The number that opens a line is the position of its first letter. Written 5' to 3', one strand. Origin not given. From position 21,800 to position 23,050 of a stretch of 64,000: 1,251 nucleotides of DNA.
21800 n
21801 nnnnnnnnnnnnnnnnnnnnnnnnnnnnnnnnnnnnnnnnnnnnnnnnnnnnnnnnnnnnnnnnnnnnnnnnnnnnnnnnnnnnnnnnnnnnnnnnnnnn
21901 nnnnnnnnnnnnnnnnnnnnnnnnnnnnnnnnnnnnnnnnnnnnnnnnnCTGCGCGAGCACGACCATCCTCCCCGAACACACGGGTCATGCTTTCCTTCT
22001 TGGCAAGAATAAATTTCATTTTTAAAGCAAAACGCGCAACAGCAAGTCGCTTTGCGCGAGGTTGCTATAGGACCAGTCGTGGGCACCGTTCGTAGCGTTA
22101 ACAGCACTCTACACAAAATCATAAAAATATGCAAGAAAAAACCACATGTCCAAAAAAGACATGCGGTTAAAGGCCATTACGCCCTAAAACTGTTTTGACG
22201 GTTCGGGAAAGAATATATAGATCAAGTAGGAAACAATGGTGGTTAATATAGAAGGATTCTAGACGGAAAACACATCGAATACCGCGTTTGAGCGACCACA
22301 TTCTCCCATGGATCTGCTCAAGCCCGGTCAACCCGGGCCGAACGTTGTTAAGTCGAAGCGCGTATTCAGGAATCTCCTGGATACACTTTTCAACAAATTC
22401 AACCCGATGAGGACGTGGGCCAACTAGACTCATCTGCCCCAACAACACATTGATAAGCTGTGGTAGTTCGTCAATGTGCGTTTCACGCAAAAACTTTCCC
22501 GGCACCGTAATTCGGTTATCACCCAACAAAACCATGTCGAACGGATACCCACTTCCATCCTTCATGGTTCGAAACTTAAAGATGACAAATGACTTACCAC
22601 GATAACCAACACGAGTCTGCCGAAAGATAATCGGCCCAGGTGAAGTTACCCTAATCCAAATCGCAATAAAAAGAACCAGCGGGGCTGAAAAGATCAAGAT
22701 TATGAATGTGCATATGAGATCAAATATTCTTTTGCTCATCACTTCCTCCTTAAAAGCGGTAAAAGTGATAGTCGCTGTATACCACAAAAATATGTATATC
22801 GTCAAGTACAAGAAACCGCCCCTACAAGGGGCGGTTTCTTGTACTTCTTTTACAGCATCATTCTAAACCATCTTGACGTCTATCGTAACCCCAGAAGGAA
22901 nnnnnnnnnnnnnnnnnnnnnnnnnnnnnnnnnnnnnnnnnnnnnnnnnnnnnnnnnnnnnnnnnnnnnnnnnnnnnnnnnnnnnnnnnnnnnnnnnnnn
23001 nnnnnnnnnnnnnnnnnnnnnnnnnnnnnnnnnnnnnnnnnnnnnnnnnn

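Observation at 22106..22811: Autonomous sugar-phosphate transferase cassette between rpsJ and rplC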

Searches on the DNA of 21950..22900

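Call 42: search_rna_families(source=window, start=21950, end=22900, threshold=evalue, max_evalue=10)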
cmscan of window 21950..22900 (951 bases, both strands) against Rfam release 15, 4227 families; matches with E-value up to 10: 15.
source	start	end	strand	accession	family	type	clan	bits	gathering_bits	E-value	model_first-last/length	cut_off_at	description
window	22786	22843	+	RF01859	Phe_leader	Cis-reg; leader;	-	22.5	55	0.4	1-125/125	no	Phenylalanine leader peptide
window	22807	22900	-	RF01859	Phe_leader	Cis-reg; leader;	-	21.7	55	0.59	32-125/125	5'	Phenylalanine leader peptide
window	22780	22851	+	RF01770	rimP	Cis-reg; leader;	-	20.6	47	1.2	1-102/102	no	Gammaprotebacteria rimP leader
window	22725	22846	+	RF00515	PyrR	Cis-reg;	-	19.9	54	4.7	1-115/115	no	PyrR binding site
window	22793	22842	+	RF00106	RNAI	Gene; antisense;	-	19.4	47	0.59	1-102/102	no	RNAI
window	22805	22878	-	RF01772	rnk_pseudo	Cis-reg; leader;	-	18.6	55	2.2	1-108/108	no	Pseudomonas rnk leader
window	22690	22747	-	RF00288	snoZ30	Gene; snRNA; snoRNA; CD-box;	-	18.4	50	1.1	1-97/97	no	Z30 small nucleolar RNA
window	22786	22866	-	RF01770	rimP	Cis-reg; leader;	-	18.3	47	3.7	1-102/102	no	Gammaprotebacteria rimP leader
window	22689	22748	-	RF00331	snoZ169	Gene; snRNA; snoRNA; CD-box;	-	18.3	55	4.2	1-69/69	no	Small nucleolar RNA Z169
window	22804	22843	+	RF00125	IS128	Gene; sRNA;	-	17.2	80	0.75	161-198/209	no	IS128 RNA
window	22136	22188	-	RF02451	ncr1241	Gene; sRNA;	-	16.5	60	7.4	1-63/63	no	Bacillus sRNA ncr1241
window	22321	22348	-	RF01116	Yfr1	Gene; sRNA;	-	15.6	38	3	30-57/59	no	Cyanobacterial functional RNA 1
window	22813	22837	-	RF02677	NsiR4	Gene; sRNA;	-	15.3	40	1.6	39-65/65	no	Nitrogen stress-induced RNA 4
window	22660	22875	+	RF01675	CrcZ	Gene; sRNA;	-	13.6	95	0.34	1-398/398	no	Pseudomonas sRNA CrcZ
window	22813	22837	+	RF02677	NsiR4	Gene; sRNA;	-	12.8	40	7.4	39-65/65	no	Nitrogen stress-induced RNA 4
